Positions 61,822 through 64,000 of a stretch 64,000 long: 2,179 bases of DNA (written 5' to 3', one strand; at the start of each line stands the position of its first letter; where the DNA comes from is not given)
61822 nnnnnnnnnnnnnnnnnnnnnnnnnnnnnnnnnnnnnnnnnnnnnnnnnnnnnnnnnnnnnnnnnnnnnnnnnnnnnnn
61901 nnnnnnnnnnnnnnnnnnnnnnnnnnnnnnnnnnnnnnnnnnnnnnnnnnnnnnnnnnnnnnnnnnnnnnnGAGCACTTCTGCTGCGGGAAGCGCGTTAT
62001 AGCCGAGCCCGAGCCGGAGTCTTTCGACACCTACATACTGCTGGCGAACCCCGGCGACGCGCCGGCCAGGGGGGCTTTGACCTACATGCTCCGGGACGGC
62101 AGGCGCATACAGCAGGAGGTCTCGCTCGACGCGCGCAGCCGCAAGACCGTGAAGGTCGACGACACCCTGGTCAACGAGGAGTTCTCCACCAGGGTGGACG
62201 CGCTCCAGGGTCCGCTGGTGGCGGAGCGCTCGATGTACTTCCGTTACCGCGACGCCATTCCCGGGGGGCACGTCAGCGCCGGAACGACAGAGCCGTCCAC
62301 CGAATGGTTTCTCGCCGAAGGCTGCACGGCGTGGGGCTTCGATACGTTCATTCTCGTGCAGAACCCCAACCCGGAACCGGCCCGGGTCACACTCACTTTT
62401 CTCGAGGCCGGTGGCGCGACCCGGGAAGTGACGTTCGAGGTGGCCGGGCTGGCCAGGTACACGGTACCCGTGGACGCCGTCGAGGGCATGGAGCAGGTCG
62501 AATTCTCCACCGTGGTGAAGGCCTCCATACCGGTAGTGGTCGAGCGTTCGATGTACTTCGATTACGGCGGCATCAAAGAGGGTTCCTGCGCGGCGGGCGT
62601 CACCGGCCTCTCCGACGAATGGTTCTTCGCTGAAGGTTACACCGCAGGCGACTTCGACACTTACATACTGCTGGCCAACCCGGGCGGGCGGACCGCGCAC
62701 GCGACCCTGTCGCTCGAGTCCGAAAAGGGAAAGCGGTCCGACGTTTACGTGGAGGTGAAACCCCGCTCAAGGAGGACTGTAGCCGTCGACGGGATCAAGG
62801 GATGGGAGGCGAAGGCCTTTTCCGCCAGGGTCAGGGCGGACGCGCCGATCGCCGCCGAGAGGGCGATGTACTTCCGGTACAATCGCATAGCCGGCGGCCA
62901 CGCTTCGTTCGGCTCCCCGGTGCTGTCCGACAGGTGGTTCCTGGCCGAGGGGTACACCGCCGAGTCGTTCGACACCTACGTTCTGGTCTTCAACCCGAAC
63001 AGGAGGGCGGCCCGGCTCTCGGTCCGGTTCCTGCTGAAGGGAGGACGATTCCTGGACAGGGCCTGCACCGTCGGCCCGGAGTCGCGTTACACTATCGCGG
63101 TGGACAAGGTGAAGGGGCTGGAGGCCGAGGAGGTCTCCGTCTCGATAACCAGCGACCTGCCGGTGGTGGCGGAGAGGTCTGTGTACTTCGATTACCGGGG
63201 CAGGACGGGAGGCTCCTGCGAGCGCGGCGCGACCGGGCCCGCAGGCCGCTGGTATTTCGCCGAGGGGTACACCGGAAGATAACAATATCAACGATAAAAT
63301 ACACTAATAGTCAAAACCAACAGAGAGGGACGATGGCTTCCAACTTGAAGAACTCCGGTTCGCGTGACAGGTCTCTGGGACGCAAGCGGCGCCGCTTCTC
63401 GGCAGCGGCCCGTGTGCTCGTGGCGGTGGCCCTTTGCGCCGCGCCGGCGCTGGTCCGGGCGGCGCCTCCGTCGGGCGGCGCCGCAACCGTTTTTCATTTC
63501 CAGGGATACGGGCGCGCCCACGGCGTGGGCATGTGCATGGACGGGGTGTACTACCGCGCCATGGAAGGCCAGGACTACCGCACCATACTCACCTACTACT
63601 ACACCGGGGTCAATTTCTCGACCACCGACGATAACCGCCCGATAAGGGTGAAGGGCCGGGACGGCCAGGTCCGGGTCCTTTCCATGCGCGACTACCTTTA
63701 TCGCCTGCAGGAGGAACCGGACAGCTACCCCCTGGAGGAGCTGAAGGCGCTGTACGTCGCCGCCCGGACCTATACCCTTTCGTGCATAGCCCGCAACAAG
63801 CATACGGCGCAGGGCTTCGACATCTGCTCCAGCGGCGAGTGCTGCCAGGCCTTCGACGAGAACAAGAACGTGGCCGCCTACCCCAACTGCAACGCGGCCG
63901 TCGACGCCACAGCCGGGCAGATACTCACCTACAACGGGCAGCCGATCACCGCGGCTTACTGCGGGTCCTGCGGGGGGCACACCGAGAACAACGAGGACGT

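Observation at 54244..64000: Cluster of secreted enzymes sharing one four-repeat module: candidate cell-surface multi-enzyme system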

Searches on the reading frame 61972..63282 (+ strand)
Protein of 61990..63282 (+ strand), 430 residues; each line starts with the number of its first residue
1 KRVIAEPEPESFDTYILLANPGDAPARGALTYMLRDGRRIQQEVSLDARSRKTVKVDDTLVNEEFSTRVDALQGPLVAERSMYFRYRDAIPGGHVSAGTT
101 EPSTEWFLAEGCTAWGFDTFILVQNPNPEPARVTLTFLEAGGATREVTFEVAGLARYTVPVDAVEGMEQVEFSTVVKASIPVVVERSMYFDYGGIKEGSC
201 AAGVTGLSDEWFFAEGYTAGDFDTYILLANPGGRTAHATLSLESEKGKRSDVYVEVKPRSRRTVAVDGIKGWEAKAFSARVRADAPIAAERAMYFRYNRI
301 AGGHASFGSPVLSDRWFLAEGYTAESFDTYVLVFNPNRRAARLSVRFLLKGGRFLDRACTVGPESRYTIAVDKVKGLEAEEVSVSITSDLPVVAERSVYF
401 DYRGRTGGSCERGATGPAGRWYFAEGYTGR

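Call 12: find_homologous_proteins(query=window:61990-63282:+, max_evalue=0.00001)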
Query window:61990-63282:+ (430 aa): 1432 proteins with E <= 0.00001 among 8000 candidates; the best 120 are listed.
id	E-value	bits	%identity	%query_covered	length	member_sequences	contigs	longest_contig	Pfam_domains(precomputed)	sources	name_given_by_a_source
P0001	1.6e-219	748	77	100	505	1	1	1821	PF00877.26,PF18986.6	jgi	jgi:hypothetical protein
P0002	1.2e-144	501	38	91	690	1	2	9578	PF18986.6,PF03734.20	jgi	-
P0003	3.4e-140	486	41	91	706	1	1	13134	PF18986.6,PF03734.20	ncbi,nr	ncbi:MAG: L,D-transpeptidase [Actinobacteria bacterium]|nr:L,D-transpeptidase [Actinomycetota bacter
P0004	3.8e-140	486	39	91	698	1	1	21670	PF18986.6,PF03734.20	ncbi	ncbi:MAG: L,D-transpeptidase [Candidatus Geothermincolia bacterium]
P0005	3.0e-138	480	42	99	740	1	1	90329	PF08486.16,PF18986.6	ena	-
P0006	3.4e-138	480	39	91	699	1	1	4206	PF18986.6,PF03734.20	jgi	jgi:lipoprotein-anchoring transpeptidase ErfK/SrfK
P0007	7.5e-138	479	56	93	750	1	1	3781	PF00877.26,PF18986.6,PF00395.26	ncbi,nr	ncbi:MAG: C40 family peptidase, partial [Actinobacteria bacterium]|nr:C40 family peptidase [Actinomy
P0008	2.3e-137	477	43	97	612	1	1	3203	PF17992.8,PF18986.6,PF00188.33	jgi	jgi:hypothetical protein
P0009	1.4e-136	474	38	91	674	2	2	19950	PF18986.6,PF03734.20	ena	-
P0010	1.4e-135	471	39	92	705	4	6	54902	PF18986.6,PF03734.20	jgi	-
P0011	2.0e-133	464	46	98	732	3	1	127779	PF08486.16,PF18986.6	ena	-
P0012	7.2e-131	456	41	91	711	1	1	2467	PF18986.6,PF03734.20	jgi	jgi:hypothetical protein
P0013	1.8e-130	454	44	80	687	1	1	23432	PF18986.6,PF03734.20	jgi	-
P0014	3.2e-129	450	39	91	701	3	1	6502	PF18986.6,PF03734.20,PF00041.28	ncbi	-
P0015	1.1e-128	448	43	80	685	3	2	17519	PF18986.6,PF03734.20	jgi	jgi:hypothetical protein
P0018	4.5e-127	443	48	100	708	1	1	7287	PF00877.26,PF18986.6,PF05382.20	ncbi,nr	ncbi:MAG: NlpC/P60 family protein, partial [Actinomycetota bacterium]|nr:NlpC/P60 family protein [Ac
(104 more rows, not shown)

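Call 26: predict_structure(alignment_id=A2)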
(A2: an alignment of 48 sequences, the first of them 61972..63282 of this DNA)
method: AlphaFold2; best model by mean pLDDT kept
length: 436 residues; sequences in the alignment: 48
mean_pLDDT: 94.3   pTM: 0.91
mean pLDDT of the five models: 94.3, 94.3, 94.2, 94.1, 94.0
residues with pLDDT >= 90: 404; 70-90: 17; 50-70: 2; < 50: 13
segments of 3 or more residues with pLDDT < 50: 1-13
pLDDT, mean of each block of 10 residues (from residue 1): 37 68 98 98 94 98 93 98 97 92 97 98 97 98 96 97 96 97 99 95 96 98 95 98 97 92 98 95 97 98 94 97 96 96 98 96 97 97 96 98 94 95 98 89
secondary structure, 60 per line:
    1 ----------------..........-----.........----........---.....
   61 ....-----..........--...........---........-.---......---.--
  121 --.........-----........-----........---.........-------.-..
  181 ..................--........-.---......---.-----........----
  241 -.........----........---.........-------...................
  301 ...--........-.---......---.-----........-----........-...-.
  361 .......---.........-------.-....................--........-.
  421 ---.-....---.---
elements in order: E17-26 E32-40 E45-52 E56-61 E70-79 E82-92 E96-103 E109-114 E123-131 E137-144 E150-157 E161-166 E179-198 E201-208 E214-219 E229-236 E242-250 E255-262 E266-271 E282-303 E306-313 E319-324 E334-341 E347-354 E360-367 E371-376 E389-408 E411-418 E426-429

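Call 30: fold_search(model_id=the predicted structure, library=pdb)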
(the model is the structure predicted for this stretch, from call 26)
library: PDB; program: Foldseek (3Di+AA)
matches with E <= 10: 1691; with E <= 0.001: 118
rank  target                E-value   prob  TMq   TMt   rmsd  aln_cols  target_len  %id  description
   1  9fx3_A                5.0e-09  0.89  0.15  0.08  23.4       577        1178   10  Structure of active human CD109 (released 2025-03-19)
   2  1nc7_B                2.0e-08  1.00  0.23  0.82   1.8       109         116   17  Crystal Structure of Thermotoga maritima 1070 (released 2003-07-01)
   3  6xi3                  3.1e-08  0.85  0.13  0.14  41.8       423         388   12  Crystal structure of tetra-tandem repeat in extending region of large adhesion protein (released 2020-10-14)
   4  1nc7_D                5.7e-08  1.00  0.23  0.81   2.9       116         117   16  Crystal Structure of Thermotoga maritima 1070 (released 2003-07-01)
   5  1nc7_A                7.0e-08  1.00  0.22  0.80   2.2       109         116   17  Crystal Structure of Thermotoga maritima 1070 (released 2003-07-01)
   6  8odz_D                1.3e-07  0.44  0.11  0.08  29.9       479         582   11  Cryo-EM structure of a pre-dimerized murine IL-12 complete extracellular signaling complex (Class 1). (released 2024-02-07)
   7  8v2b_C                3.2e-07  0.51  0.12  0.08  28.7       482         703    9  Cryo-EM structure of mouse type II OSM receptor complex: model for full extracellular assembly (released 2024-11-20)
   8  8v29_C                4.9e-07  0.60  0.13  0.08  28.4       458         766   10  Cryo-EM structure of human type I OSM receptor complex: model for full extracellular assembly (released 2024-11-20)
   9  8v2b_B                6.0e-07  0.44  0.11  0.09  26.0       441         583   11  Cryo-EM structure of mouse type II OSM receptor complex: model for full extracellular assembly (released 2024-11-20)
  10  5e7l                  1.1e-06  0.38  0.11  0.15  24.6       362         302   11  Crystal structure of mouse CNTN2 FN1-FN3 domains (released 2016-08-31)
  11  8oe0_D                2.0e-06  0.30  0.12  0.10  36.0       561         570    9  Cryo-EM structure of a pre-dimerized murine IL-12 complete extracellular signaling complex (Class 2). (released 2024-02-07)
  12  6uwr_A                2.0e-06  0.20  0.11  0.08  33.3       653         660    5  Clostridium difficile binary toxin translocase CDTb in asymmetric tetradecamer conformation (released 2020-01-22)
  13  7b2m_A                2.1e-06  0.25  0.11  0.08  21.9       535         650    9  Cryo-EM structure of complement C4b in complex with nanobody E3 (released 2022-03-02)
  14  7o7p_C                2.3e-06  0.35  0.15  0.07  23.9       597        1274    8  (h-alpha2M)4 activated state (released 2022-04-13)
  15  7o7p_A                2.3e-06  0.35  0.15  0.07  23.9       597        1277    8  (h-alpha2M)4 activated state (released 2022-04-13)
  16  2ii8_F                2.8e-06  1.00  0.17  0.77   2.8        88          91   18  Anabaena sensory rhodopsin transducer (released 2007-03-20)
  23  2ii9_D                7.3e-06  1.00  0.17  0.76   2.5        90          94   17  Anabaena sensory rhodopsin transducer (released 2007-03-20)
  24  2ii8_E                7.3e-06  1.00  0.18  0.78   2.8        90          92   18  Anabaena sensory rhodopsin transducer (released 2007-03-20)
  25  2ii7_F                8.4e-06  1.00  0.18  0.81   2.3        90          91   17  Anabaena sensory rhodopsin transducer (released 2007-03-20)
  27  2ii7_E                1.0e-05  1.00  0.18  0.69   2.5        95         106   17  Anabaena sensory rhodopsin transducer (released 2007-03-20)
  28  2ii7_C                1.0e-05  1.00  0.18  0.66   2.6        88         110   18  Anabaena sensory rhodopsin transducer (released 2007-03-20)
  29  2ii8_C                1.0e-05  1.00  0.17  0.75   3.1        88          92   18  Anabaena sensory rhodopsin transducer (released 2007-03-20)
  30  2ii8_A                1.0e-05  1.00  0.18  0.73   3.3        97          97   18  Anabaena sensory rhodopsin transducer (released 2007-03-20)
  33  2ii9_C                1.1e-05  1.00  0.17  0.76   2.5        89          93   17  Anabaena sensory rhodopsin transducer (released 2007-03-20)
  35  2ii7_A                1.3e-05  1.00  0.17  0.62   3.6        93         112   16  Anabaena sensory rhodopsin transducer (released 2007-03-20)
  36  2ii7_H                1.5e-05  1.00  0.18  0.69   2.5        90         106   17  Anabaena sensory rhodopsin transducer (released 2007-03-20)
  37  2ii7_D                1.7e-05  1.00  0.18  0.70   2.5        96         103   16  Anabaena sensory rhodopsin transducer (released 2007-03-20)
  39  2ii8_D                1.8e-05  1.00  0.18  0.73   2.9        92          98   17  Anabaena sensory rhodopsin transducer (released 2007-03-20)
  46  2ii7_B                2.6e-05  1.00  0.18  0.65   2.5       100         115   16  Anabaena sensory rhodopsin transducer (released 2007-03-20)
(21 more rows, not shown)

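Call 36: find_related_loci(query=A2, collection=genome_contigs, flank=3000)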
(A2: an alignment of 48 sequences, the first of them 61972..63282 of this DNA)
Query A2 (436 aa) in genome_contigs; peptide patterns used: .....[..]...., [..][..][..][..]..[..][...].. (x = any residue, [..] = any of these).
594 stretches matched a pattern (row limit reached: there are more); 520 encode a relative of the query (tblastn E <= 1e-3); the best 80 are kept; 78 distinct loci.
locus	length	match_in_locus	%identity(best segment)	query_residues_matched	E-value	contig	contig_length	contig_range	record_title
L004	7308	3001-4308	66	1-436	0e+0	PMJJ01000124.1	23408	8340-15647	MAG: Actinomycetota bacterium isolate fen_680 73.20120600_E2D.85_contig_14019, whole genome shotgun sequence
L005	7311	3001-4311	60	1-436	1e-171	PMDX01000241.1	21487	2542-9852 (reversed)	MAG: Actinomycetota bacterium isolate fen_727 73.20120700_E2X.152_contig_350333, whole genome shotgun sequence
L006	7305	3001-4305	59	2-436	8e-171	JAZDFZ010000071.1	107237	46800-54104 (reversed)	MAG: Actinomycetota bacterium isolate MEGAHIT-group-0.229 k141_20019183, whole genome shotgun sequence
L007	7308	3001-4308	58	1-436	6e-167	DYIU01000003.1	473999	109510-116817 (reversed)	MAG TPA_asm: Acidimicrobium ferrooxidans isolate FI88_64_18 Afr_mines_FI88_5_length_473999_cov_7_280921, whole genome sh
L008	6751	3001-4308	57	1-436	3e-163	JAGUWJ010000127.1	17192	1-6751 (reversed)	MAG: Actinomycetota bacterium isolate DeMMO5_5 c_000000010962, whole genome shotgun sequence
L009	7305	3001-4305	54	1-436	5e-159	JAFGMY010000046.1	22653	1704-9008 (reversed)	MAG: Actinomycetota bacterium isolate Zod_Metabat.502 k87_3567488, whole genome shotgun sequence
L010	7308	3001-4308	68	1-436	0e+0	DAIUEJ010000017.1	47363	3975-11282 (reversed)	MAG TPA_asm: Candidatus Anoxymicrobiaceae bacterium isolate CTOTU25329 NODE_53_length_47363_cov_20.124144, whole genome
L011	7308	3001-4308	50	1-435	3e-138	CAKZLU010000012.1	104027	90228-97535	MAG TPA_asm: uncultured actinobacterium isolate SRR5214706_bin.116_CONCOCT_v1.1_MAG genome assembly, contig: ERZ1744544.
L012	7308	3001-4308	48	1-435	5e-130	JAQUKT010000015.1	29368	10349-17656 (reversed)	MAG: Actinomycetota bacterium isolate STD1_113 NODE_3247_length_29368_cov_3.687630_Sandtown_D1, whole genome shotgun seq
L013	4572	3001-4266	44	16-435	3e-112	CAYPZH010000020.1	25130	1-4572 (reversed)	MAG TPA_asm: uncultured Actinomycetota bacterium isolate binchicken_co7_176 genome assembly, contig: NODE_2995_length_25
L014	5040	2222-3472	46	15-435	1e-111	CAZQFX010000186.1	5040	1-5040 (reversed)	MAG TPA_asm: uncultured Actinomycetota bacterium isolate SRP257756_co1_219 genome assembly, contig: NODE_15792_length_50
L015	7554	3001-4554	43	1-435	1e-110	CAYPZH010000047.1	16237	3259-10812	MAG TPA_asm: uncultured Actinomycetota bacterium isolate binchicken_co7_176 genome assembly, contig: NODE_4762_length_16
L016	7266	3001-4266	43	16-435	7e-111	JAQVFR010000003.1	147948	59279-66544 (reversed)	MAG: Actinomycetota bacterium isolate STE_163 NODE_125_length_147948_cov_6.077472_Sandtown_E, whole genome shotgun seque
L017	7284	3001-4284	46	14-435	2e-110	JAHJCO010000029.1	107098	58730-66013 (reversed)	MAG: Actinomycetota bacterium isolate Modern_marine.mb.309 Modern_marine.mb.309_k141_957589, whole genome shotgun sequen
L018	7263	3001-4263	43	16-435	4e-109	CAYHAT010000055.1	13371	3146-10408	MAG TPA_asm: uncultured Actinomycetota bacterium isolate ERP119294_co1_319 genome assembly, contig: NODE_6148_length_133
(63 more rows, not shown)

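Call 53: find_related_loci(query=A2, collection=viral_contigs, flank=4000)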
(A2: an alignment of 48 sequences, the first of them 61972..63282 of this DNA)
Query A2 (436 aa) in viral_contigs; peptide patterns used: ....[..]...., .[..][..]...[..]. (x = any residue, [..] = any of these).
55 stretches matched a pattern; 1 encode a relative of the query (tblastn E <= 1e-3); 1 distinct loci.
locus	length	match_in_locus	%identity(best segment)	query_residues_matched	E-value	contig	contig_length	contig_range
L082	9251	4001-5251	34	16-434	6e-64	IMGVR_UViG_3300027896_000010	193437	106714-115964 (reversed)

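Call 56: fold_search(model_id=the predicted structure, library=viral)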
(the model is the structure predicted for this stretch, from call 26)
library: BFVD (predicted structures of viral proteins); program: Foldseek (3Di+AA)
matches with E <= 10: 1636; with E <= 0.001: 139
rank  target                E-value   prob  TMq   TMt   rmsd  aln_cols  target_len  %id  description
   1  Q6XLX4                1.2e-16  1.00  0.50  0.42  10.2       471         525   11  FirrV-1-C4 [Feldmannia irregularis virus a]
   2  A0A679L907            2.3e-08  0.90  0.17  0.08  24.7       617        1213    9  (no name in the UniProt tables at hand)
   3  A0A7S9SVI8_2          4.7e-08  0.80  0.14  0.07  32.7       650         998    8  (no name in the UniProt tables at hand)
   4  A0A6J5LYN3            2.2e-07  0.80  0.15  0.09  17.8       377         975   11  Uncharacterized protein [uncultured Caudovirales phage]
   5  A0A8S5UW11            3.8e-07  0.47  0.12  0.05  40.0       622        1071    8  Uncharacterized protein [Siphoviridae sp. ctgaU3]
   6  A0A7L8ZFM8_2          5.3e-07  0.38  0.11  0.06  36.3       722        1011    8  (no name in the UniProt tables at hand)
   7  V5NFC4                8.6e-07  0.60  0.15  0.09  26.0       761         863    8  Gp2 [Micalovirus SF1]
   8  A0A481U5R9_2          1.1e-06  0.21  0.12  0.08  26.8       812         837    7  Polyprotein [Caraway yellows virus]
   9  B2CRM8                1.3e-06  0.51  0.14  0.15  22.2       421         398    9  Uncharacterized protein [Betalipothrixvirus uzonense]
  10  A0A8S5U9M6            1.6e-06  0.47  0.14  0.17  22.8       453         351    8  Distal tail protein [Siphoviridae sp. ctKNZ79]
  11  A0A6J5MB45            1.6e-06  0.25  0.13  0.09  30.6       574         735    9  Uncharacterized protein [uncultured Caudovirales phage]
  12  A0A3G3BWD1            2.1e-06  0.33  0.13  0.06  35.2       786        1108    8  (no name in the UniProt tables at hand)
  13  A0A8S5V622            2.6e-06  0.15  0.10  0.08  46.7       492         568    9  Uncharacterized protein [Myoviridae sp. ct4uh47]
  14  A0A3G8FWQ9            3.7e-06  0.35  0.15  0.08  18.7       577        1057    9  RNA2 polyprotein [Ullucus comovirus 1]
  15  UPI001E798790         4.6e-06  0.35  0.14  0.11  29.7       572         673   12  (no name look-up for this kind of identifier)
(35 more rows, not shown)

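Call 72: search_dna_similar(query=window:61990-63279:+, collection=phages, mode=protein, max_evalue=0.001, max_rows=15)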
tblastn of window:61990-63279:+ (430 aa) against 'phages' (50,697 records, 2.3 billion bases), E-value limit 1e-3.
No match.

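Call 73: search_dna_similar(query=window:61990-63279:+, collection=plasmids, mode=protein, max_evalue=0.001, max_rows=20)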
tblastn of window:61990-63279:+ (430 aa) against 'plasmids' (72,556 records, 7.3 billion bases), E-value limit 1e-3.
No match.

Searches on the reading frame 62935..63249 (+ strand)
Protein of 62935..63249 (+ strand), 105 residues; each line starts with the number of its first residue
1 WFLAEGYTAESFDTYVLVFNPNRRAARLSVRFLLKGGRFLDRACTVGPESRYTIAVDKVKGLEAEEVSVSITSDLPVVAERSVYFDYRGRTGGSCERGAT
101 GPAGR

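Call 18: search_protein_families(library=pfam, proteins=[window:62935-63249:+], max_evalue=10)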
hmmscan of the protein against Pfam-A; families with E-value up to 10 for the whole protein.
seq(105 aa): 1 family
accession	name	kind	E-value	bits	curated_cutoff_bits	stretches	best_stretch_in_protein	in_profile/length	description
PF18986.5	DUF5719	-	0.0003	20.4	26.2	1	13-83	173-243/319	Family of unknown function (DUF5719)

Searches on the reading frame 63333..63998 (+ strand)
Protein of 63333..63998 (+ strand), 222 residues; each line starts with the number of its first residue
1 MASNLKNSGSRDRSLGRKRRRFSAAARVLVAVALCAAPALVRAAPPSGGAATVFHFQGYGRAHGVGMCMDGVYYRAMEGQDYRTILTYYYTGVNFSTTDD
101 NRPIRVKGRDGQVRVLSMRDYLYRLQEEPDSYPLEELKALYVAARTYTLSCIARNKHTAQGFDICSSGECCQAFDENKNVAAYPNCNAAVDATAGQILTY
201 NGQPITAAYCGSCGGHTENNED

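Call 18: search_protein_families(library=pfam, proteins=[window:63333-63998:+], max_evalue=10)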
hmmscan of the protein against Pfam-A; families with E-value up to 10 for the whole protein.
window:63333-63998:+ (222 aa): 2 families
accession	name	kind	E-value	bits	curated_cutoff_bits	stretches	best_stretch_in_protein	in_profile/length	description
PF08486.15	SpoIID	-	1.5e-16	61.2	23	1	111-200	6-97/97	Stage II sporulation protein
PF18930.5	DUF5679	-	0.039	14.5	27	1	196-216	16-36/40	Domain of unknown function (DUF5679)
